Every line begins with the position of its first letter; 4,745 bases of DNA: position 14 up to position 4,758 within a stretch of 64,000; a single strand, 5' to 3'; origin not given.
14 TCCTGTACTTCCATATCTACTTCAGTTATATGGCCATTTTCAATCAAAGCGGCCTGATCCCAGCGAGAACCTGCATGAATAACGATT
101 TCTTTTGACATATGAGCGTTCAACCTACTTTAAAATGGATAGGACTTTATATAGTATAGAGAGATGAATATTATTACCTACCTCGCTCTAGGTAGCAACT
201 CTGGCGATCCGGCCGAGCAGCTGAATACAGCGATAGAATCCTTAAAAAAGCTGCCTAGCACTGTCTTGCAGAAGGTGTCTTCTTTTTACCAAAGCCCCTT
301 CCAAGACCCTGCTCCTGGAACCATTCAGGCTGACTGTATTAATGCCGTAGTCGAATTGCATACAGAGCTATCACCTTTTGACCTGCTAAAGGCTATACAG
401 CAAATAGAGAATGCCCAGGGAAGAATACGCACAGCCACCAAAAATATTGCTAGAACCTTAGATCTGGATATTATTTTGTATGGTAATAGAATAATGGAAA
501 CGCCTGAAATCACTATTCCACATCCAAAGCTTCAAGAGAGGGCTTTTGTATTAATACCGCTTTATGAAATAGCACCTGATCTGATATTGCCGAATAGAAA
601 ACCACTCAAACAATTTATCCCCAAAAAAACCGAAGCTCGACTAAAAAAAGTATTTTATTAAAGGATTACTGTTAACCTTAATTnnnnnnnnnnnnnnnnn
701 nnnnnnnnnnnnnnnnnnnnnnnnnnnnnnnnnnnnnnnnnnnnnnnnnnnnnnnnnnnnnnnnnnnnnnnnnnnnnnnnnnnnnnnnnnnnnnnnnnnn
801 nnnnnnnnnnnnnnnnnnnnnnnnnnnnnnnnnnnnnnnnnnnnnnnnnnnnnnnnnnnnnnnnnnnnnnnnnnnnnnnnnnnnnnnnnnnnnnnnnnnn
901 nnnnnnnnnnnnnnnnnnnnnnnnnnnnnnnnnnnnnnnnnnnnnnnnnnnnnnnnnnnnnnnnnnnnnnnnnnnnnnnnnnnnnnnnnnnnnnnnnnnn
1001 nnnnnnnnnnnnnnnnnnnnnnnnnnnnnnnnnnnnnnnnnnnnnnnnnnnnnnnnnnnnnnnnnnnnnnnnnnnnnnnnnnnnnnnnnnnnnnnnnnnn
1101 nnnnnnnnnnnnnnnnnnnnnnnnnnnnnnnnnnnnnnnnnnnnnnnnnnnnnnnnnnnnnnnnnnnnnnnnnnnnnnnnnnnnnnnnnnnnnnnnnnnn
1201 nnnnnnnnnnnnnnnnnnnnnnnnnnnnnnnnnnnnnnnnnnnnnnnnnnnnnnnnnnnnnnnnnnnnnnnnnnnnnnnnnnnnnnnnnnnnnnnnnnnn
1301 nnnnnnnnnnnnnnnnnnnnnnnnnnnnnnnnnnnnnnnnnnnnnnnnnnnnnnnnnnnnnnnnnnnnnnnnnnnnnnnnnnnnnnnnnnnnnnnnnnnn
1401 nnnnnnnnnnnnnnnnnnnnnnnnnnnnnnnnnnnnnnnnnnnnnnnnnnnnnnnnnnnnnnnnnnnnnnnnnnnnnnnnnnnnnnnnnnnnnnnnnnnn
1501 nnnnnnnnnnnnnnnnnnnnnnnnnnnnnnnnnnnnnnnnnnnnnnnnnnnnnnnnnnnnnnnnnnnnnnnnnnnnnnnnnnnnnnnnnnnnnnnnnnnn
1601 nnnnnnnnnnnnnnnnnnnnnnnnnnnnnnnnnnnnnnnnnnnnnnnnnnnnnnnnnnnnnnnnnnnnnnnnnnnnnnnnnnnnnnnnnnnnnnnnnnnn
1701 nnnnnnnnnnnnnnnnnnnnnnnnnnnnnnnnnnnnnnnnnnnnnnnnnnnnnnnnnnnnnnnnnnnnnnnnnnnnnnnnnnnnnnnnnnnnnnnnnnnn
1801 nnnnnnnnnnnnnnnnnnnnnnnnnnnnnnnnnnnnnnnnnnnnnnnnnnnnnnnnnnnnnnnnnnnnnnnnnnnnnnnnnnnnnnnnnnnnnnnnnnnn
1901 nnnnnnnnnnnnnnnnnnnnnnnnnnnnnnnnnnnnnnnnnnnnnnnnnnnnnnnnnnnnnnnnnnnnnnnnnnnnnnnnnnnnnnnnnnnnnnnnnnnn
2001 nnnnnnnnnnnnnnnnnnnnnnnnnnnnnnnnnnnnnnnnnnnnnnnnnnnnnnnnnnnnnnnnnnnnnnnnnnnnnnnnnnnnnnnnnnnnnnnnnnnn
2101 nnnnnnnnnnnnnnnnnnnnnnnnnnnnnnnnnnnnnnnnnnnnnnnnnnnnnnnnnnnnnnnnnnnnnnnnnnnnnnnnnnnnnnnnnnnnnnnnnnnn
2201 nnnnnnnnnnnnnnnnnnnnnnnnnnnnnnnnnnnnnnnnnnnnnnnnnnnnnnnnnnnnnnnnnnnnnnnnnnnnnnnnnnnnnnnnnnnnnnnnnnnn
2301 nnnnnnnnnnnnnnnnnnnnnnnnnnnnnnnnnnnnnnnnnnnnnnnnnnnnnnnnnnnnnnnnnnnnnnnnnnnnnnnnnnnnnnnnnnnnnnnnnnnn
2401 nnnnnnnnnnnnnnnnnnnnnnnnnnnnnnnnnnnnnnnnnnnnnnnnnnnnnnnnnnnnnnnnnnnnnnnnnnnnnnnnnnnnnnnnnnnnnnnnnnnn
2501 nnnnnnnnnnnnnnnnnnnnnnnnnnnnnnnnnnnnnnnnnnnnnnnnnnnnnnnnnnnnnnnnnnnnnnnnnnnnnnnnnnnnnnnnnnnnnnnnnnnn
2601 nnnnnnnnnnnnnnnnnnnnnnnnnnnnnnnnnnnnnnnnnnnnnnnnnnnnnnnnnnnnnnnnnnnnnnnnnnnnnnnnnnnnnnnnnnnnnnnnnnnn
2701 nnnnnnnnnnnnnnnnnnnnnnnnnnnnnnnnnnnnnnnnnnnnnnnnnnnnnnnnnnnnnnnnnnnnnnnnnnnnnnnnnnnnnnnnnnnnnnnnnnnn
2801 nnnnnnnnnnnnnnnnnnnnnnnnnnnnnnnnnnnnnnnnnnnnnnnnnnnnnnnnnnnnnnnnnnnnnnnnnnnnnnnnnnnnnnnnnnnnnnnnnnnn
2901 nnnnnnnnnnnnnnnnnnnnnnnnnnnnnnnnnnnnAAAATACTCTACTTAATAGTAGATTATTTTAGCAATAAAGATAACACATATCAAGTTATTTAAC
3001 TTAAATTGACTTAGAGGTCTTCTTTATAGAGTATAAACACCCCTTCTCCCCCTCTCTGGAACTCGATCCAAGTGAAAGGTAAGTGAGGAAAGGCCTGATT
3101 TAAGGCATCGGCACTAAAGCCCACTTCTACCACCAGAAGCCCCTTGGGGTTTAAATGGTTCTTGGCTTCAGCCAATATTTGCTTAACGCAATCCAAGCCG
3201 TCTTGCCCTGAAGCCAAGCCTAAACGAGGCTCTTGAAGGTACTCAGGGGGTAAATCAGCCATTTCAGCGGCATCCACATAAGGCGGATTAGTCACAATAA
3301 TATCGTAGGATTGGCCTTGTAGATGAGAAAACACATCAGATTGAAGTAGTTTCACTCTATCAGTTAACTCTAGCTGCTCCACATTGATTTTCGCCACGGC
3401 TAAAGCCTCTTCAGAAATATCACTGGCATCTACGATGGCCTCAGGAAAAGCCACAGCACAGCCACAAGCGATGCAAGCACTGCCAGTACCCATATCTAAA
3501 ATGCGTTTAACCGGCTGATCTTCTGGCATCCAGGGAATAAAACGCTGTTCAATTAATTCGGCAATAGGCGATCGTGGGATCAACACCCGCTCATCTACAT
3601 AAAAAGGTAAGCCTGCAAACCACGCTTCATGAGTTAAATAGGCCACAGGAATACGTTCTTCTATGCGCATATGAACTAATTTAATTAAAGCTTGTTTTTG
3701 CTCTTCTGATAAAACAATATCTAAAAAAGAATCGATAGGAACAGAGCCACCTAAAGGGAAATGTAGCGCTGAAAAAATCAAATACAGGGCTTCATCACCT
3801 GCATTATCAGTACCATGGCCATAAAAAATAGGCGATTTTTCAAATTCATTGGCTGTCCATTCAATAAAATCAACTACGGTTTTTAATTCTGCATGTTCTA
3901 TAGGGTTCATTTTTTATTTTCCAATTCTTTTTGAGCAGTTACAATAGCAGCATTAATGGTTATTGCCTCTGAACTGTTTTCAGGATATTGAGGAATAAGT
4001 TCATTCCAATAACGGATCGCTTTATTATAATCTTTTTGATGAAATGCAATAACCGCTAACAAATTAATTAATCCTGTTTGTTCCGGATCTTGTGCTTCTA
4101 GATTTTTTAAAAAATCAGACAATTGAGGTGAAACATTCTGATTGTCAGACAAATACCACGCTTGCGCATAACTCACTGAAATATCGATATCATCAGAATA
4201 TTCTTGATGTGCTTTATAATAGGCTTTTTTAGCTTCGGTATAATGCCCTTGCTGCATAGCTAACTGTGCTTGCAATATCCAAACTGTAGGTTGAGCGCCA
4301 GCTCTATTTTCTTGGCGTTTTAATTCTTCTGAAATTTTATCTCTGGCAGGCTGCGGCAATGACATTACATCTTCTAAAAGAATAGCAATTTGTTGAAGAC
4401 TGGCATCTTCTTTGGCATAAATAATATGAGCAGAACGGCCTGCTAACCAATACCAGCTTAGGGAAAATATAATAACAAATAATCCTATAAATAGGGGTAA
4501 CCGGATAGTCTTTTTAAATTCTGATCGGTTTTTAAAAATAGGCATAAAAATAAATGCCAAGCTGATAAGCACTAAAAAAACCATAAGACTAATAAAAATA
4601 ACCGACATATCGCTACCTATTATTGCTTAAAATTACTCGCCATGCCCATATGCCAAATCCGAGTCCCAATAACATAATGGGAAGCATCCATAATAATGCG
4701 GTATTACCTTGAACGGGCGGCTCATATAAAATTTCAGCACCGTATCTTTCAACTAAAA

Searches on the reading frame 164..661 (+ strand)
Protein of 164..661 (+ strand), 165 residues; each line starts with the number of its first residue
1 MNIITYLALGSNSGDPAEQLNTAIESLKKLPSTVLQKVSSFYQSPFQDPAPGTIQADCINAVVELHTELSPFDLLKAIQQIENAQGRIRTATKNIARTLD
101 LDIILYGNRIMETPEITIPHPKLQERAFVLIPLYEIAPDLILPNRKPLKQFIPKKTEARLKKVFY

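Call 44: search_protein_families(library=pfam, proteins=[window:164-661:+], max_evalue=0.0001)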
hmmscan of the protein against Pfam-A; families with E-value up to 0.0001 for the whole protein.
window:164-661:+ (165 aa): 1 family
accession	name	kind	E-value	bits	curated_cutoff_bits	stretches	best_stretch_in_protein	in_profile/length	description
PF01288.25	HPPK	-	6.6e-35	120.4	25.7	1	6-138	1-116/116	7,8-dihydro-6-hydroxymethylpterin-pyrophosphokinase (HPPK)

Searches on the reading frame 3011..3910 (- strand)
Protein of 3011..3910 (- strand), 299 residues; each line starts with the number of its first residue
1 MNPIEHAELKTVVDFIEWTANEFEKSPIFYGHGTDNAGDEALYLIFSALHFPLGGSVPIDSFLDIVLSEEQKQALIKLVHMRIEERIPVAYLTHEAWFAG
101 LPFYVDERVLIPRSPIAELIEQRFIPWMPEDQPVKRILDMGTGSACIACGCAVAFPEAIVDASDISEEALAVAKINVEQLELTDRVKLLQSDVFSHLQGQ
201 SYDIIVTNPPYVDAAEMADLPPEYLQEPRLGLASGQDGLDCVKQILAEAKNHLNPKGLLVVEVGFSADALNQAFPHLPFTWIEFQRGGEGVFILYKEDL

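Call 44: search_protein_families(library=pfam, proteins=[window:3011-3910:-], max_evalue=0.0001)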
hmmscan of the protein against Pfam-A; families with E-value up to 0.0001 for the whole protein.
window:3011-3910:- (299 aa): 9 families
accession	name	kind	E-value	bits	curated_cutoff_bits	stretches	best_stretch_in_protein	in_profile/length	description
PF05175.20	MTS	-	5.1e-18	65.7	23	1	128-216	27-113/170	Methyltransferase small domain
PF13847.12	Methyltransf_31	-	1.2e-09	38.4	27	1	135-262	5-110/145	Methyltransferase domain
PF13649.12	Methyltransf_25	-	7.6e-08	33.4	27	1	137-208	1-71/97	Methyltransferase domain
PF01170.24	UPF0020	-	5.3e-07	30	22.3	1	160-215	79-135/197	RMKL-like, methyltransferase domain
PF06325.19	PrmA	-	1.5e-06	28.4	22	1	132-208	160-233/296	Ribosomal protein L11 methyltransferase (PrmA)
PF08242.18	Methyltransf_12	-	3.7e-06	28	30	1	138-208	1-72/98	Methyltransferase domain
PF08241.18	Methyltransf_11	-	1.4e-05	26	21.2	0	138-208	1-67/95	Methyltransferase domain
PF05971.18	Methyltransf_10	-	3.2e-05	23.9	23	1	134-218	103-194/299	RNA methyltransferase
PF07669.17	Eco57I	-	7.7e-05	23.3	25.3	0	178-226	48-99/171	Eco57I restriction-modification methylase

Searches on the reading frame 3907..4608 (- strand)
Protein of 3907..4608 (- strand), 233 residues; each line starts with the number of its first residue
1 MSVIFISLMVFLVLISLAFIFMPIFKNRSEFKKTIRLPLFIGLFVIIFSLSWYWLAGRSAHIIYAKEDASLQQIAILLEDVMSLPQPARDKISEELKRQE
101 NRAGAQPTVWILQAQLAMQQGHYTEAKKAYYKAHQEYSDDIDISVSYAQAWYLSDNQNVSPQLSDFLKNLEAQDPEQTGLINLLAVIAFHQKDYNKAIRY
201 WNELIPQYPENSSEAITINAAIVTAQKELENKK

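Call 44: search_protein_families(library=pfam, proteins=[window:3907-4608:-], max_evalue=0.0001)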
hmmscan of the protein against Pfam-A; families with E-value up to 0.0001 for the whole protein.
window:3907-4608:- (233 aa): 10 families
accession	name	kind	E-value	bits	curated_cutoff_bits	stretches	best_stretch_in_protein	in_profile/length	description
PF23914.1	TPR_CcmH_CycH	-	1.5e-19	70.8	42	1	104-214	47-157/158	Cytochrome c-type biogenesis protein H TPR domain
PF07719.23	TPR_2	-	1.4e-09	37.8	27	0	108-138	2-32/34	Tetratricopeptide repeat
PF14559.12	TPR_19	-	1e-08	35.8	25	0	117-154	1-38/68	Tetratricopeptide repeat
PF00515.34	TPR_1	-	6.6e-08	32.5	27.8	0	109-137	3-31/34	Tetratricopeptide repeat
PF13428.12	TPR_14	-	2e-07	31.5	23.5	0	108-149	2-43/44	Tetratricopeptide repeat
PF13429.12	TPR_15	-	2.9e-07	30.6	26.2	1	93-210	130-246/280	Tetratricopeptide repeat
PF24575.1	TPR_Slam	-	9.2e-07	29.7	35.2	0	111-158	51-97/104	Surface lipoprotein assembly modifier, N-terminal TPR repeats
PF13432.12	TPR_16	-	1.3e-05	25.9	32.7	0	174-211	27-64/65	Tetratricopeptide repeat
PF13174.12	TPR_6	-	1.6e-05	25.7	26.3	0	184-210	6-32/33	Tetratricopeptide repeat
PF13181.12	TPR_8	-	2.2e-05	24.7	25.7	0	109-133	3-27/34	Tetratricopeptide repeat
